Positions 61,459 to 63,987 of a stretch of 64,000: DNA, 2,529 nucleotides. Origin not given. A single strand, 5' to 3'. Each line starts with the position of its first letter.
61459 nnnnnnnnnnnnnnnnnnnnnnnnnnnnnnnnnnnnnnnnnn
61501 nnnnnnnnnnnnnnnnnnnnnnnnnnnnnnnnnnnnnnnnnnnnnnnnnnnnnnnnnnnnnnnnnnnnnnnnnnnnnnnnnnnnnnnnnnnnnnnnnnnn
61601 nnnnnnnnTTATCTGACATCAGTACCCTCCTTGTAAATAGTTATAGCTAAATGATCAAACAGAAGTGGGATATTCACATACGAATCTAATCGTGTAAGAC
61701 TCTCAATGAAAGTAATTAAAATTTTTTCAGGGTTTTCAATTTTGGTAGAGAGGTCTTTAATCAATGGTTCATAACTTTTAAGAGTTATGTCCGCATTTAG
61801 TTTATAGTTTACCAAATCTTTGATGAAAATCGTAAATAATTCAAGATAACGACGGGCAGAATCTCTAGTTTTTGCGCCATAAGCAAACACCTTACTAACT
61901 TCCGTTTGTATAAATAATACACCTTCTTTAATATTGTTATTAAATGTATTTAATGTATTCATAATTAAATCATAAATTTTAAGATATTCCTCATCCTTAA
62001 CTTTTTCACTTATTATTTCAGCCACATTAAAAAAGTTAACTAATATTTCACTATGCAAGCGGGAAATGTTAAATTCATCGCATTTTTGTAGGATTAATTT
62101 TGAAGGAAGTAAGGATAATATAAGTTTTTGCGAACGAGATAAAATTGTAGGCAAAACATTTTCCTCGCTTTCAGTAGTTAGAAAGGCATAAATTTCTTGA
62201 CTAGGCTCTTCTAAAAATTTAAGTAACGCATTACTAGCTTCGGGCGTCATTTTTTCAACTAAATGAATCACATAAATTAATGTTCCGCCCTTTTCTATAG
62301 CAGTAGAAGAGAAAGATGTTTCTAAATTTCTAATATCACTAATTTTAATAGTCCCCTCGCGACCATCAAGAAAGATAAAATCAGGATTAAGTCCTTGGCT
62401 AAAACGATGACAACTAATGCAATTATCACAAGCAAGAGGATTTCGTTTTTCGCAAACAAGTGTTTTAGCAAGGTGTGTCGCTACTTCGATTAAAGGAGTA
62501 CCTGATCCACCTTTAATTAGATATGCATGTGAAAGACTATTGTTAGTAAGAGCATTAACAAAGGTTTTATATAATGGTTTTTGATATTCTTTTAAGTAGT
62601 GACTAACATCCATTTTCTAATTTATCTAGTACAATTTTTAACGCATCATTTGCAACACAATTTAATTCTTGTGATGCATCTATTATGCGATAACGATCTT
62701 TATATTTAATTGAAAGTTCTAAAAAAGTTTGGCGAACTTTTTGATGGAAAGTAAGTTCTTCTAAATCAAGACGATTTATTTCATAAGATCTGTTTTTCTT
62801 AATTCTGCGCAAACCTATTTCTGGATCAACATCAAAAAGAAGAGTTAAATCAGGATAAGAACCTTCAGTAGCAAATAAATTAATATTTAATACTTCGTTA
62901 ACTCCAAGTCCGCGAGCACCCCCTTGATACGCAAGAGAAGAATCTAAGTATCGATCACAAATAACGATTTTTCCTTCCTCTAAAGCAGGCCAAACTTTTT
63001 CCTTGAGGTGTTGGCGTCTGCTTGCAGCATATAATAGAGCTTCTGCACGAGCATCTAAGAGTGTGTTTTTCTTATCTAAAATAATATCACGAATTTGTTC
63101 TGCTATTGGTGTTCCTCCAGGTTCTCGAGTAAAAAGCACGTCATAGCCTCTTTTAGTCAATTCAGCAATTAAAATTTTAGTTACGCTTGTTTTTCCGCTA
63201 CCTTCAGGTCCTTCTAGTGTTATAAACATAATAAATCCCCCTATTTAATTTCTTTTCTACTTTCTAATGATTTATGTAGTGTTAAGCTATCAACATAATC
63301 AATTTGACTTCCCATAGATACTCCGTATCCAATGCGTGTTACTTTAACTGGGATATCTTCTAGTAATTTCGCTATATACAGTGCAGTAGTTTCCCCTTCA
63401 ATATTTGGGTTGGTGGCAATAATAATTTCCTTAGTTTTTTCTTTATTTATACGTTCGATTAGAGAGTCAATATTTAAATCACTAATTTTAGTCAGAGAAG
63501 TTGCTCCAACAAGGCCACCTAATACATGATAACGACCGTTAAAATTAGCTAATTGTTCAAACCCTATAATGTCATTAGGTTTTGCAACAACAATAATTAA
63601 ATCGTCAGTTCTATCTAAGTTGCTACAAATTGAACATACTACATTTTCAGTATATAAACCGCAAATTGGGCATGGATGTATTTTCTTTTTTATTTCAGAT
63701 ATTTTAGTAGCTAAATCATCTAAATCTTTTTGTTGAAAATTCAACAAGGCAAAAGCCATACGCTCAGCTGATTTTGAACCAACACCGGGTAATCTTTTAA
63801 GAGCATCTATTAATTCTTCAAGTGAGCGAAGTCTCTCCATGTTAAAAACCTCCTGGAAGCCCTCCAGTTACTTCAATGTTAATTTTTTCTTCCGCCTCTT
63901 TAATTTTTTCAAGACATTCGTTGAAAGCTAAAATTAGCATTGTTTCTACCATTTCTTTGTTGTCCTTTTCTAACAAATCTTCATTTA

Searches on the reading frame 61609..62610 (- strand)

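Call 56: search_protein_families(library=pfam, proteins=[window:61609-62610:-], max_evalue=0.00001)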
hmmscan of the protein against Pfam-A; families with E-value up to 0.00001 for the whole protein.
window:61609-62610:- (333 aa): 1 family
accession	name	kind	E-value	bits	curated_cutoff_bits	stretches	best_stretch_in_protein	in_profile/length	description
PF13177.12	DNA_pol3_delta2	-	4.9e-46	157.1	27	1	10-165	2-157/161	DNA polymerase III, delta subunit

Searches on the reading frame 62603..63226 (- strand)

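Call 56: search_protein_families(library=pfam, proteins=[window:62603-63226:-], max_evalue=0.00001)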
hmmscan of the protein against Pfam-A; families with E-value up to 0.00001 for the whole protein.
window:62603-63226:- (207 aa): 2 families
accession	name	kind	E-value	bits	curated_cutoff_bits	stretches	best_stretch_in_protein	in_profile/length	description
PF02223.23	Thymidylate_kin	-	9e-55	185.7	27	1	4-194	1-184/185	Thymidylate kinase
PF13521.12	AAA_28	-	1.7e-08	35.3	27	1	2-155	2-143/164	AAA domain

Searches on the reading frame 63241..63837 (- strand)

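Call 56: search_protein_families(library=pfam, proteins=[window:63241-63837:-], max_evalue=0.00001)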
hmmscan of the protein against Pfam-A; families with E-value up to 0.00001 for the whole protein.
window:63241-63837:- (198 aa): 5 families
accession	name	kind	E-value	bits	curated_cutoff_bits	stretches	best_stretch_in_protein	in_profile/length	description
PF13662.12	Toprim_4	-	1.7e-19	70.2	25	1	80-169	2-84/85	Toprim domain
PF21176.3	RecR_HhH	-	2.3e-15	56.6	27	1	6-48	1-43/45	RecR, helix-hairpin-helix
PF01751.28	Toprim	-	1.7e-10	41.4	23.1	1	81-169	2-96/96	Toprim domain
PF21175.2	RecR_C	-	4.5e-08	32.8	22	1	172-195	1-24/24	RecR, C-terminal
PF02132.21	RecR_ZnF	-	8.2e-06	25.9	22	0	53-73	1-21/21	RecR, Cys4-zinc finger domain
